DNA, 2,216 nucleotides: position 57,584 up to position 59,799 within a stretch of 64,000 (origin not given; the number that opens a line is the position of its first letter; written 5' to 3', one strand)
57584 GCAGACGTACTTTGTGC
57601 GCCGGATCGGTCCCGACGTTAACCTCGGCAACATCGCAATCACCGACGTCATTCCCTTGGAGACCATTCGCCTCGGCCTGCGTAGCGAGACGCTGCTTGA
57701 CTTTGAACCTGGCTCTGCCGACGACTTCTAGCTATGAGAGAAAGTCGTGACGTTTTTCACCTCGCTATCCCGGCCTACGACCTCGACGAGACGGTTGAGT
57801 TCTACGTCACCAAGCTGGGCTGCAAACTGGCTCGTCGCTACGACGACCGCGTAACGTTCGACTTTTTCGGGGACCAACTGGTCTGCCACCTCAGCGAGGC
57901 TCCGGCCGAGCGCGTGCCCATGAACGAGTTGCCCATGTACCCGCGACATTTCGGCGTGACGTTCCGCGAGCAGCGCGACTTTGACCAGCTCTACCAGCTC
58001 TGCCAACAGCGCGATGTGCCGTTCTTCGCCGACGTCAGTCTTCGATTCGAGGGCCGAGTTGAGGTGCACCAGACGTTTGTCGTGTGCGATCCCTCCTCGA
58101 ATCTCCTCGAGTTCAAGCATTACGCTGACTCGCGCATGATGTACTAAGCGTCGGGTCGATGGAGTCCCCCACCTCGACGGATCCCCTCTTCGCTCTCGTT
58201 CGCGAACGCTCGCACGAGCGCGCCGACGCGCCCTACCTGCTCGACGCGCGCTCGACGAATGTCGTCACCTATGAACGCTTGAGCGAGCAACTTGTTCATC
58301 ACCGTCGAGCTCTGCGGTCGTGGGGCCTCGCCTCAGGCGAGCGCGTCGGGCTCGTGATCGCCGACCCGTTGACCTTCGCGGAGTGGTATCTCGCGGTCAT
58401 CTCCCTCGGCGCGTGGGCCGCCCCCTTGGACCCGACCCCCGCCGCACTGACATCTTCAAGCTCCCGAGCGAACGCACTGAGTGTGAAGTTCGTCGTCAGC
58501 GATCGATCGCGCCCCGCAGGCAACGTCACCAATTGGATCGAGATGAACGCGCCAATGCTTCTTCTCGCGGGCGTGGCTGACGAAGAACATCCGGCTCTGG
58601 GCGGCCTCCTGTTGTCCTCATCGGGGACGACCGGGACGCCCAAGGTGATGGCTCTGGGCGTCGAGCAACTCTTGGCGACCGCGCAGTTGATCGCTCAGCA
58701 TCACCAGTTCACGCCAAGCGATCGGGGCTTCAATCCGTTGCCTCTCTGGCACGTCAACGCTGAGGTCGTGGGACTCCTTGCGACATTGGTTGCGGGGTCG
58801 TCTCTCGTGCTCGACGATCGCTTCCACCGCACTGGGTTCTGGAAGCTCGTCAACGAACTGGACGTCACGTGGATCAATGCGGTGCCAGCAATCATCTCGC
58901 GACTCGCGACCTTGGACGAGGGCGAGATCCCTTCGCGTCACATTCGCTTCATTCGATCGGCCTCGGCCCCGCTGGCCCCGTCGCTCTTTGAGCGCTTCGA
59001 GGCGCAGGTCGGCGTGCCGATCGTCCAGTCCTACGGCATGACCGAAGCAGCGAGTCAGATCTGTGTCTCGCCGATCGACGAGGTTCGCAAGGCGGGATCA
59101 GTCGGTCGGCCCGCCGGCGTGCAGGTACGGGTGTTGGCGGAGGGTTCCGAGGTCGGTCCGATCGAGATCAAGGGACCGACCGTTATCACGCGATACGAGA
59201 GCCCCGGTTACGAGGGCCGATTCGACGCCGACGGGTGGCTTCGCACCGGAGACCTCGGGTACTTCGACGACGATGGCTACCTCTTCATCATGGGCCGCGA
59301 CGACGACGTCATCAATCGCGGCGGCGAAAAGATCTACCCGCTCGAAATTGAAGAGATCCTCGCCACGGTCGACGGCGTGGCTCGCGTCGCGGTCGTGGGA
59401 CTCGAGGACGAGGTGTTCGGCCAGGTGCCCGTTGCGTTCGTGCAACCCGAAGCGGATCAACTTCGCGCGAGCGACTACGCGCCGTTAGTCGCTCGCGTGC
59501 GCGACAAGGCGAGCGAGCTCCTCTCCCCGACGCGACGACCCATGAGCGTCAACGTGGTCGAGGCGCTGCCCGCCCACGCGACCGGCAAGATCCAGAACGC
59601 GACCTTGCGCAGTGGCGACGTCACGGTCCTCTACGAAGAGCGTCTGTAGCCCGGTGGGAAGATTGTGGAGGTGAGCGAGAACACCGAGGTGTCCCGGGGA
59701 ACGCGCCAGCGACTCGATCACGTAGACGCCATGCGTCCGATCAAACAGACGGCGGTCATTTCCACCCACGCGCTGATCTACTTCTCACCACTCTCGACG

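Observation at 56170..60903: Uncharacterised ComA (phosphosulfolactate synthase) - VOC - adenylating enzyme - AT3 acyltransferase cluster, divergent from a histidine phosphatase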

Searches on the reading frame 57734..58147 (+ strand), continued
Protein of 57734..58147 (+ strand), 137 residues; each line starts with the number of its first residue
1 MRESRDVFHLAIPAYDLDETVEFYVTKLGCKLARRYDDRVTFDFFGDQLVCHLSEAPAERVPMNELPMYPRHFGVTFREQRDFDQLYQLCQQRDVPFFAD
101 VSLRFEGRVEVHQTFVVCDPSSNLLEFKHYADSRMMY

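Call 33: get_annotated_region(hit=H3, flank=6000)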
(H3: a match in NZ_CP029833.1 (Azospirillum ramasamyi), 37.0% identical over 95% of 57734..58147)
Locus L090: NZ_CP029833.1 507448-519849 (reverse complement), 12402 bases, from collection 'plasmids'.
description: Azospirillum ramasamyi strain M2T2B2 plasmid unnamed3, complete sequence
organism: Azospirillum ramasamyi (NCBI taxid 682998)
taxonomy: Bacteria; Pseudomonadota; Alphaproteobacteria; Rhodospirillales; Azospirillaceae; Azospirillum; Azospirillum ramasamyi
host: -; source: single cell,Cow dung; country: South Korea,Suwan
typing (MOB-suite, as given by PLSDB): non-mobilizable
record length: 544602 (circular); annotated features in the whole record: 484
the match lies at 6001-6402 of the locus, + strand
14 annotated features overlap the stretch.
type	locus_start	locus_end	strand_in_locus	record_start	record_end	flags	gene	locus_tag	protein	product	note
CDS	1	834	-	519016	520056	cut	-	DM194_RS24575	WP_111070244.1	esterase-like activity of phytase family protein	-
CDS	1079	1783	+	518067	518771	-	-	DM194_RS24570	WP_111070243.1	histidine kinase dimerization/phosphoacceptor domain -containing protein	-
CDS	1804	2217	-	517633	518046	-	-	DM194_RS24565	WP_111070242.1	NifB/NifX family molybdenum-iron cluster-binding protein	-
CDS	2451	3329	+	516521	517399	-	rpoH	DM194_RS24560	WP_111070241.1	RNA polymerase sigma factor RpoH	GO:0006352 - DNA-templated transcription initiation [Evidence IEA]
CDS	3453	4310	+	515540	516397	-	-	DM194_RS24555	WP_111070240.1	DUF1989 domain-containing protein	-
CDS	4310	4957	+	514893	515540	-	pcp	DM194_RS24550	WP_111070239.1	pyroglutamyl-peptidase I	GO:0030163 - protein catabolic process [Evidence IEA]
CDS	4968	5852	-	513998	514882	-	-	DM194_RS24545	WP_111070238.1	LysR substrate-binding domain-containing protein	-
CDS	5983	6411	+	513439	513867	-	-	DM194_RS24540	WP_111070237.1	VOC family protein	-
CDS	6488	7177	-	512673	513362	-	-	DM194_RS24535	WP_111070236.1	response regulator transcription factor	GO:0000160 - phosphorelay signal transduction system [Evidence IEA]; GO:0006355 - regulation of DNA-templated ...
CDS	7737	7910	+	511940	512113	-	-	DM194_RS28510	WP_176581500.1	hypothetical protein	-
CDS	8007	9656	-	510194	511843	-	-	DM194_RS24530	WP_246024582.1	DegQ family serine endoprotease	-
CDS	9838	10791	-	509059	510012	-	hflC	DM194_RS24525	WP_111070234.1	protease modulator HflC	GO:0045861 - negative regulation of proteolysis [Evidence IEA]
CDS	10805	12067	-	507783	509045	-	hflK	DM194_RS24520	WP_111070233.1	FtsH protease activity modulator HflK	GO:0045861 - negative regulation of proteolysis [Evidence IEA]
CDS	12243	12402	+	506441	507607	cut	apbC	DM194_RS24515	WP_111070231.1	iron-sulfur cluster carrier protein ApbC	GO:0016226 - iron-sulfur cluster assembly [Evidence IEA]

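Call 69: predict_structure(alignment_id=A2)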
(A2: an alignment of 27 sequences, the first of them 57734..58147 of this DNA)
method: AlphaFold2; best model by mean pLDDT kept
length: 137 residues; sequences in the alignment: 27
mean_pLDDT: 91.7   pTM: 0.84
mean pLDDT of the five models: 91.7, 89.8, 88.6, 88.1, 87.7
residues with pLDDT >= 90: 104; 70-90: 25; 50-70: 7; < 50: 1
segments of 3 or more residues with pLDDT < 50: none
pLDDT, mean of each block of 10 residues (from residue 1): 68 97 96 98 91 95 92 91 96 97 89 97 96 77
secondary structure, 60 per line:
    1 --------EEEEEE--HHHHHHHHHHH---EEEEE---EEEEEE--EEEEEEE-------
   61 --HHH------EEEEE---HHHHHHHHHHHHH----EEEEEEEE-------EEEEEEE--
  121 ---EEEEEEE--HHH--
elements in order: E9-14 H17-27 E31-35 E39-44 E47-53 E72-76 H80-92 E97-104 E112-118 E124-130

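Call 71: fold_search(model_id=the predicted structure, library=pdb)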
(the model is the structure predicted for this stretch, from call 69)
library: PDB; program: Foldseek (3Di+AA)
matches with E <= 10: 1211; with E <= 0.001: 322
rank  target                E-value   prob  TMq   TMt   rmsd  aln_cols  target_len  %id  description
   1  3rri_A                1.2e-21  1.00  0.89  0.92   1.8       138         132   64  Crystal structure of glyoxalase/bleomycin resistance protein/dioxygenase from Alicyclobacillus acidocaldarius (released 2011-08-10)
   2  1npb_D                2.6e-10  1.00  0.68  0.68   4.1       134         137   23  Crystal structure of the fosfomycin resistance protein from transposon Tn2921 (released 2004-03-02)
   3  1npb_A                4.0e-10  1.00  0.67  0.66   4.1       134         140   23  Crystal structure of the fosfomycin resistance protein from transposon Tn2921 (released 2004-03-02)
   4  5v3d_A                9.8e-10  1.00  0.64  0.63   4.9       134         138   21  Crystal structure of fosfomycin resistance protein from Klebsiella pneumoniae with bound fosfomycin (released 2017-08-30)
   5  5wew_B                2.1e-09  1.00  0.64  0.62   4.9       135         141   21  Crystal structure of Klebsiella pneumoniae fosfomycin resistance protein (FosAKP) with inhibitor (ANY1) bound (released 2018-07-18)
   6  1npb_C                2.2e-09  1.00  0.65  0.65   4.4       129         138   23  Crystal structure of the fosfomycin resistance protein from transposon Tn2921 (released 2004-03-02)
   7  8r37_A                2.2e-09  1.00  0.64  0.63   4.9       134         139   21  Klebsiella pneumoniae fosfomycin-resistance protein (FosAKP) (released 2024-01-24)
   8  3ey8_A                2.4e-09  1.00  0.60  0.63   6.2       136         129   21  Structure from the mobile metagenome of V. Pseudocholerae. VPC_CASS1 (released 2009-01-13)
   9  1npb_B                3.1e-09  1.00  0.66  0.65   4.1       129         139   24  Crystal structure of the fosfomycin resistance protein from transposon Tn2921 (released 2004-03-02)
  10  3ey7_B                3.1e-09  1.00  0.60  0.63   6.3       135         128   19  Structure from the mobile metagenome of V. Cholerae. Integron cassette protein VCH_CASS1 (released 2009-01-13)
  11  3ey8_B                3.1e-09  1.00  0.58  0.61   6.3       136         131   21  Structure from the mobile metagenome of V. Pseudocholerae. VPC_CASS1 (released 2009-01-13)
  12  5wew_A                3.5e-09  1.00  0.64  0.62   5.0       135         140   21  Crystal structure of Klebsiella pneumoniae fosfomycin resistance protein (FosAKP) with inhibitor (ANY1) bound (released 2018-07-18)
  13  5v3d_B                3.7e-09  1.00  0.63  0.63   5.0       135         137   21  Crystal structure of fosfomycin resistance protein from Klebsiella pneumoniae with bound fosfomycin (released 2017-08-30)
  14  4jd1_A                4.8e-09  1.00  0.64  0.60   4.7       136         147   21  Crystal Structure of Metallothiol Transferase FosB 2 from Bacillus anthracis str. Ames (released 2013-03-20)
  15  4nay                  5.1e-09  1.00  0.60  0.63   4.5       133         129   16  Crystal Structure of FosB from Staphylococcus aureus with Zn and Sulfate at 1.42 Angstrom Resolution - SAD Phasing (released 2014-02-26)
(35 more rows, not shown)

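Call 82: search_protein_representatives(protein=window:57734-58147:+)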
Query: 137 residues. Proteins with E-value up to 0.001 (for the whole library): 831; up to 1e-10: 178; up to 1e-30: 9. The best 150 are listed.
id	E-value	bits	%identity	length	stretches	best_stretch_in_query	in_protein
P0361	1.2e-51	190.8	69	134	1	1-137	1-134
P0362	9.5e-50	184.6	61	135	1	1-137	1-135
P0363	2.0e-40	154.4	70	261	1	1-96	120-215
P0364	7.1e-38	146.1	65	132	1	25-132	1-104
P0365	1.4e-37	145.2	32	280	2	5-128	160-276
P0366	1.2e-36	142.1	50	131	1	6-137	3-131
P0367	1.2e-35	139.0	62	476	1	1-108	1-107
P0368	4.1e-32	127.5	45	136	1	4-137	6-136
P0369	4.1e-32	127.5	62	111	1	1-114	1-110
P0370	3.8e-28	114.6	69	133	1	1-90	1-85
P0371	1.1e-27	113.1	42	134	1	1-137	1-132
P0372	2.8e-27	111.8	62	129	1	43-137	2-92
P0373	3.8e-27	111.4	47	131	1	7-134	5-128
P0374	6.0e-27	110.7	47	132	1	6-137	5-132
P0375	1.5e-26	109.5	73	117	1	1-80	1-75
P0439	1.8e-16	76.8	54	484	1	5-88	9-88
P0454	9.7e-15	71.2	45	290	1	6-94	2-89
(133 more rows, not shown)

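Call 84: search_protein_families(library=pfam, proteins=[P0367, P0439, P0363, P0365, P0454], max_evalue=0.001)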
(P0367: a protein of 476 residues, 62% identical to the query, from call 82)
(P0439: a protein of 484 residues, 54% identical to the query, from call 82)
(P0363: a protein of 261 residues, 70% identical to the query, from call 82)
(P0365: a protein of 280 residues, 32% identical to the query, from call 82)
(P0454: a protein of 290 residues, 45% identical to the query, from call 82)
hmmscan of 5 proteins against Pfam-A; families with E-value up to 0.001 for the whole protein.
P0367 (476 aa): 3 families
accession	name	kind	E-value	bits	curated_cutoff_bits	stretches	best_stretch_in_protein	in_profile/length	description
PF00501.34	AMP-binding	-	6.8e-09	35.4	29.9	1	332-463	167-307/384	AMP-binding enzyme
PF00903.31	Glyoxalase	-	2.1e-07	31.8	20.6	1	9-110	4-109/121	Glyoxalase/Bleomycin resistance protein/Dioxygenase superfamily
PF22677.2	Ble-like_N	-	7.5e-05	22.8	24.5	1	9-34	4-29/41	Bleomycin resistance protein-like N-terminal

P0439 (484 aa): 7 families
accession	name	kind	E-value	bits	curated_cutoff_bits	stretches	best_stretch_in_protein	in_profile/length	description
PF15632.11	ATPgrasp_Ter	-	4.5e-14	52.8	29.1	1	334-459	2-117/131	ATP-grasp in the biosynthetic pathway with Ter operon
PF00903.31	Glyoxalase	-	7.6e-09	36.4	20.6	1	11-96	2-94/121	Glyoxalase/Bleomycin resistance protein/Dioxygenase superfamily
PF02655.19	ATP-grasp_3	-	3e-07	31.1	23.2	1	256-431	2-160/160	ATP-grasp domain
PF02786.22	CPSase_L_D2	-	4e-06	26.9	19.8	1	274-450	20-203/211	Carbamoyl-phosphate synthase L chain, ATP binding domain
PF08443.16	RimK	-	5.3e-05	23.4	21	1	255-366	1-106/188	RimK-like ATP-grasp domain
PF02222.28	ATP-grasp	-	0.00011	22.3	27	1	268-345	6-78/179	ATP-grasp domain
PF13535.11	ATP-grasp_4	-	0.00062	19.9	27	0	293-322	3-32/160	ATP-grasp domain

P0363 (261 aa): 2 families
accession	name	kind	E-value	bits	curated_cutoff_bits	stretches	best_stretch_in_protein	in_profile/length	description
PF02679.21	ComA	-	5.6e-23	82.1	25.2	1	6-90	147-231/243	(2R)-phospho-3-sulfolactate synthase (ComA)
PF00903.31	Glyoxalase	-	4.2e-08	34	20.6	1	128-227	4-106/121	Glyoxalase/Bleomycin resistance protein/Dioxygenase superfamily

P0365 (280 aa): 2 families
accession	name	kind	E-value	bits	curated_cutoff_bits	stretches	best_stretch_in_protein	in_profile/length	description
PF00903.31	Glyoxalase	-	2e-13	51.2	20.6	1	20-134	4-121/121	Glyoxalase/Bleomycin resistance protein/Dioxygenase superfamily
PF22658.2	YycE-like_N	-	3e-05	24.2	27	0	19-42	1-24/52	YycE-like N-terminal domain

P0454 (290 aa): 3 families
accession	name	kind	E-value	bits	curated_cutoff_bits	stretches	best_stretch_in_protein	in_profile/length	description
PF10502.14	Peptidase_S26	-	9.3e-08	32.6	22.9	1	165-261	30-111/168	Signal peptidase, peptidase S26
PF22677.2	Ble-like_N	-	7e-06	26.1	24.5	1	3-24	2-24/41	Bleomycin resistance protein-like N-terminal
PF00903.31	Glyoxalase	-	1.2e-05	26.1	20.6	1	3-95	2-98/121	Glyoxalase/Bleomycin resistance protein/Dioxygenase superfamily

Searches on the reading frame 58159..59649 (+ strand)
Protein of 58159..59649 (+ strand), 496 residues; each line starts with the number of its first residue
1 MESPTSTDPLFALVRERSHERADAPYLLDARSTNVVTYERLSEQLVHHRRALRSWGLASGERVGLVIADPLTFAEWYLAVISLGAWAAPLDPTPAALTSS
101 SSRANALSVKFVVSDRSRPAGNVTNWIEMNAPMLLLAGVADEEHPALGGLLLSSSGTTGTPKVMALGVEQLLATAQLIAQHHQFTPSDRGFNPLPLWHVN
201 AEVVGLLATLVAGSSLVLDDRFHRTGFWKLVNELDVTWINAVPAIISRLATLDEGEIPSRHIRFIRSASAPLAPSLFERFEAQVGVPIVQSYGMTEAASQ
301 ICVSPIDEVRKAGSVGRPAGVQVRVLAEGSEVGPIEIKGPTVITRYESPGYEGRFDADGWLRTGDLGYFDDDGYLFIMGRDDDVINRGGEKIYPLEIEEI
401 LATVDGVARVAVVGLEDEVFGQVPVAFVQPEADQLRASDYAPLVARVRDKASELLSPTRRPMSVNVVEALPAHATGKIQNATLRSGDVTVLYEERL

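Call 3: search_protein_families(library=pfam, proteins=[window:58159-59649:+], max_evalue=0.01)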
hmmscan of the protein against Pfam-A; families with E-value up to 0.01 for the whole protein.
window:58159-59649:+ (496 aa): 2 families
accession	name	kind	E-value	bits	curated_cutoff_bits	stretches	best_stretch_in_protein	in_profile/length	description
PF00501.34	AMP-binding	-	2e-43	149.1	29.9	1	16-346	3-383/384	AMP-binding enzyme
PF13193.12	AMP-binding_C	-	1.6e-14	55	24.5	1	396-477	1-76/76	AMP-binding enzyme C-terminal domain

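Call 4: search_protein_families(library=ncbifam, proteins=[window:58159-59649:+], max_evalue=0.01)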
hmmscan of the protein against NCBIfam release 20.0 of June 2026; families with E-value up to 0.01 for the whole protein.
window:58159-59649:+ (496 aa): 108 families (the best 25 are shown)
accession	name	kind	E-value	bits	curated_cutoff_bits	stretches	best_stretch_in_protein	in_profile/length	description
NF004511.1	PRK05852.1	equivalog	4.4e-76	256.5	650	1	11-482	2-499/505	FadD7 family fatty acid--CoA ligase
NF004837.0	PRK06187.1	subfamily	5.2e-76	256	476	2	154-485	178-520/531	long-chain-fatty-acid--CoA ligase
NF005714.0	PRK07529.1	subfamily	1.1e-71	242.1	632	1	153-493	225-582/640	acyl-CoA synthetase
NF005702.0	PRK07514.1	subfamily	1.1e-62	212.1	558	1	151-485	162-498/506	malonyl-CoA synthase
TIGR01923.1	menE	equivalog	5.5e-62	210.1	330.15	1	37-481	1-440/442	o-succinylbenzoate--CoA ligase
NF002966.0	PRK03640.1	equivalog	7.9e-62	209.4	556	1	34-484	26-477/483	o-succinylbenzoate--CoA ligase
NF005858.0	PRK07787.1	subfamily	1.3e-55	188.7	575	1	141-484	124-469/471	acyl-CoA synthetase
NF005307.0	PRK06839.1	equivalog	7.5e-52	176.6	748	1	34-483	26-489/496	o-succinylbenzoate--CoA ligase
NF005801.1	PRK07656.1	equivalog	1.8e-48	165.4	657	1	151-484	169-500/500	FadD3 family acyl-CoA ligase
NF009233.0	PRK12583.1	subfamily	6.5e-48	163.5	832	1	154-491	209-554/558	fatty acid CoA ligase family protein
NF009071.0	PRK12406.1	subfamily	2.3e-46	158.3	701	1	150-484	157-499/510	acyl-CoA synthetase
NF004114.0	PRK05605.1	equivalog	2.9e-45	154.7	766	1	145-484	220-566/575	long-chain-fatty-acid--CoA ligase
TIGR03208.1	cyc_hxne_CoA_lg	equivalog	2.7e-44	151.8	792.3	1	149-484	198-537/538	cyclohexanecarboxylate-CoA ligase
NF004808.0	PRK06155.1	equivalog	1.6e-43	148.8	722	2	142-489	176-524/542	ATP-dependent acyl-CoA ligase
NF052269.1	Staph_lig_FadD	equivalog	1.3e-42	145.8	650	1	150-483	154-489/499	long-chain-fatty-acid--CoA ligase FadD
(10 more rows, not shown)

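Call 37: search_solved_structures(query=window:58159-59649:+, max_evalue=1e-20)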
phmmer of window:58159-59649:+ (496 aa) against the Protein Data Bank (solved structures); distinct sequences matched with E-value up to 1e-20: 74 (the best 60 are shown).
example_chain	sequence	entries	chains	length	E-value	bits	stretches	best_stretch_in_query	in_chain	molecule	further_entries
5ie0_A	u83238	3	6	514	8e-58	199.6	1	36-481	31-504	Oxalate--CoA ligase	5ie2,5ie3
6qjz_A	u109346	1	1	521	6.9e-56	193.3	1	145-480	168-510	oxalyl CoA-synthetase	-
8aff_A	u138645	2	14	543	7.3e-53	183.3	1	149-482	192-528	Oxalate--CoA ligase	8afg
3r44_A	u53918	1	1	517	7.8e-50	173.3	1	36-485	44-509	fatty acyl CoA synthetase FADD13 (FATTY-ACYL-CoA SYNTHETASE)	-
5x8f_A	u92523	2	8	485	8.3e-44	153.4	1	150-483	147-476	2-succinylbenzoate--CoA ligase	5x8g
5buq_A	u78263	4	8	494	8.5e-43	150.1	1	150-483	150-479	2-succinylbenzoate--CoA ligase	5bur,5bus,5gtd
8atd_C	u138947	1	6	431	1e-37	133.3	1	149-381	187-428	Oxalate--CoA ligase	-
4gxr_A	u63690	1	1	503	4.9e-37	131.1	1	151-485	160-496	Malonyl CoA synthetase, Benzoate-CoA ligase Chimeric protein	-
4gxq_A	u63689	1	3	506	8.6e-37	130.3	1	151-485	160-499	Malonyl CoA synthetase, Benzoate-CoA ligase Chimeric protein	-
8r2q_A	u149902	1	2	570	5.1e-36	127.7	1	149-484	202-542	Probable fatty-acid-CoA ligase FadD5 (Fatty-acid-CoA synthetase) (Fatty-acid-CoA synthase)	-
4fuq_A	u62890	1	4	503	1.2e-35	126.5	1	151-485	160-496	Malonyl CoA synthetase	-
4fut_A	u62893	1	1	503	8.4e-35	123.7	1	151-485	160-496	Malonyl CoA synthetase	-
3nyq_A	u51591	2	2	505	3e-33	118.6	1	137-483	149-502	Malonyl-CoA Ligase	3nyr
8weu_A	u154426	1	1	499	9.9e-33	116.9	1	34-484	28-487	Fatty-acyl-CoA synthase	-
8wev_A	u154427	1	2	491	1.1e-32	116.8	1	34-484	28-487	Feruloyl-CoA Synthetase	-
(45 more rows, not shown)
